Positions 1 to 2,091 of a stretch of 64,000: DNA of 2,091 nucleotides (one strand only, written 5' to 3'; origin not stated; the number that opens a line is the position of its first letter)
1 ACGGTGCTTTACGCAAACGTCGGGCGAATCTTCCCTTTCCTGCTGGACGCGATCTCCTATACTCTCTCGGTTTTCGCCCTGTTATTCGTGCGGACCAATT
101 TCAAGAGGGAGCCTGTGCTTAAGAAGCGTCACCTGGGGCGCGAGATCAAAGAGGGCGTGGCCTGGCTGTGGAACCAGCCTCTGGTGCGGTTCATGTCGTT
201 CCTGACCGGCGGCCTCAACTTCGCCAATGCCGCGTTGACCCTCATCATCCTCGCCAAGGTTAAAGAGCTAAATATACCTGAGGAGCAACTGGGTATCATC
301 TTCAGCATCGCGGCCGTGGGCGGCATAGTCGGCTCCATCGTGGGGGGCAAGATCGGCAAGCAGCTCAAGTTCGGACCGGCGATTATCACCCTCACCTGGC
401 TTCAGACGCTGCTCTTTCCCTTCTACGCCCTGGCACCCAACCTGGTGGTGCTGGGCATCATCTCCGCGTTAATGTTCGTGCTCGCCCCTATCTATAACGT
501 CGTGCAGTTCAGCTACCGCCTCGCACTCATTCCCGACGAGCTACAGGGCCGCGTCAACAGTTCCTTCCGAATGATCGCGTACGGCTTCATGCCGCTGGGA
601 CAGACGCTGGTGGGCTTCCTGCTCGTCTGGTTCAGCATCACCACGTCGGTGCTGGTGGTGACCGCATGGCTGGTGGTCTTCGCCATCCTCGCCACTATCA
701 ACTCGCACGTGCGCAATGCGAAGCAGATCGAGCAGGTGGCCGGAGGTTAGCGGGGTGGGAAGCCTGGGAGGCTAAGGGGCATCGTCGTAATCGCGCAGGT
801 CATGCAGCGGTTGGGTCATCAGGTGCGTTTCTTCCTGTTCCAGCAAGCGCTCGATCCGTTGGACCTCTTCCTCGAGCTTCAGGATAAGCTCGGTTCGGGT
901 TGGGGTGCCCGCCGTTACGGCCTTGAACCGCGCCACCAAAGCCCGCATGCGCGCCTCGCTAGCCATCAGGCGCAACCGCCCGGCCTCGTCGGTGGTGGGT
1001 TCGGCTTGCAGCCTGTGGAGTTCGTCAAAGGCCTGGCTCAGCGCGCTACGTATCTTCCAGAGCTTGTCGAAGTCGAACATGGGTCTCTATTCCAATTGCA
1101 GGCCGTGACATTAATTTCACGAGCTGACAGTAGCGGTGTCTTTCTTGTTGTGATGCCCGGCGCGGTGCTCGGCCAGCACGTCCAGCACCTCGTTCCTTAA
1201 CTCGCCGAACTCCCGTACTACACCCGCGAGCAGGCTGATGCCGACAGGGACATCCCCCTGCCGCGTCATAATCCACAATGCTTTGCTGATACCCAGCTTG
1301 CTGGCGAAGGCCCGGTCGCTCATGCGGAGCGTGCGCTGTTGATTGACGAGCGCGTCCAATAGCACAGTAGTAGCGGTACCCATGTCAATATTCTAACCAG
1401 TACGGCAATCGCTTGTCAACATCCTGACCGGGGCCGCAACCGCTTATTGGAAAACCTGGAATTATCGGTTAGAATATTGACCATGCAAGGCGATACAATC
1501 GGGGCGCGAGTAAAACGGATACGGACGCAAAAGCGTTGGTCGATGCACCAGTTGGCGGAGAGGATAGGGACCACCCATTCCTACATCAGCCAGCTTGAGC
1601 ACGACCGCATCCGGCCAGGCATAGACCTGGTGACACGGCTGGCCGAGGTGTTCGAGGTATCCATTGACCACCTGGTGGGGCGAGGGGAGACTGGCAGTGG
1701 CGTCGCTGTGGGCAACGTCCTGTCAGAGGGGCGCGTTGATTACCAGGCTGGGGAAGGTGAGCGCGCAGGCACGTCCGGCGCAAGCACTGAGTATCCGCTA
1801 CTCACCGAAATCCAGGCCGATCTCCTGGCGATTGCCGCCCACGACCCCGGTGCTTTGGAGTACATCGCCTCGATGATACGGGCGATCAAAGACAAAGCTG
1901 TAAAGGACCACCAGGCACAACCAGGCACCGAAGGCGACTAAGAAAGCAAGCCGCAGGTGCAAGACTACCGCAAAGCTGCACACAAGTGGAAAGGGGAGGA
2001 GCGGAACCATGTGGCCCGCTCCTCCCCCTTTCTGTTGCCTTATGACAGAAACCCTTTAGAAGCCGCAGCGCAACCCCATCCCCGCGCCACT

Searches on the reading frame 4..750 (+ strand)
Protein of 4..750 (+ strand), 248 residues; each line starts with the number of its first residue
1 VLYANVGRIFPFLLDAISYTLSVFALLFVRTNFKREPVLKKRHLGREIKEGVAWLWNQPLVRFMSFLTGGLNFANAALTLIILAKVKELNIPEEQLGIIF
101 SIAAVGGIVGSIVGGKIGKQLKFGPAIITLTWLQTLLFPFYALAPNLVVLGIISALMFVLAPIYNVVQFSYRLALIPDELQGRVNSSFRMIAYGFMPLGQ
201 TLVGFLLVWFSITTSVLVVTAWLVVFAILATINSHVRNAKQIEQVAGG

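Call 44: search_protein_families(library=pfam, proteins=[window:4-750:+], max_evalue=0.001)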
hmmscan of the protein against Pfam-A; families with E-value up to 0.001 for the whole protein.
window:4-750:+ (248 aa): 2 families
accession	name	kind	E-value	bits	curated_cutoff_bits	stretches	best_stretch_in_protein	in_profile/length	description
PF07690.21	MFS_1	-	4e-14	52.7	33.4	2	2-193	144-340/347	Major Facilitator Superfamily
PF05977.19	MFS_3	-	2.9e-06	26.4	27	1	2-244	162-403/524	Transmembrane secretion effector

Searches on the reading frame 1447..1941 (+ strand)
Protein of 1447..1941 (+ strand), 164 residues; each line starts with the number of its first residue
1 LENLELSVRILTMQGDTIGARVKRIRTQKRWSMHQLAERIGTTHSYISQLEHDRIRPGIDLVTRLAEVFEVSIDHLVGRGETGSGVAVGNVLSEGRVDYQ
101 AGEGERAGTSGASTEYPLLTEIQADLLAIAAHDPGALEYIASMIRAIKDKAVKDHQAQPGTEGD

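Call 44: search_protein_families(library=pfam, proteins=[window:1447-1941:+], max_evalue=0.001)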
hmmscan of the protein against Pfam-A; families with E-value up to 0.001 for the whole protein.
window:1447-1941:+ (164 aa): 3 families
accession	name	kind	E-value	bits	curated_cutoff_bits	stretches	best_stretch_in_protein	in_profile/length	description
PF01381.28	HTH_3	-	2.2e-13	50.5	23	1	22-76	1-55/55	Helix-turn-helix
PF13560.12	HTH_31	-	3.4e-11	43.7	27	1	18-74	2-59/64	Helix-turn-helix domain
PF12844.13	HTH_19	-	6.3e-10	39.3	30.2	1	19-76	1-58/64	Helix-turn-helix domain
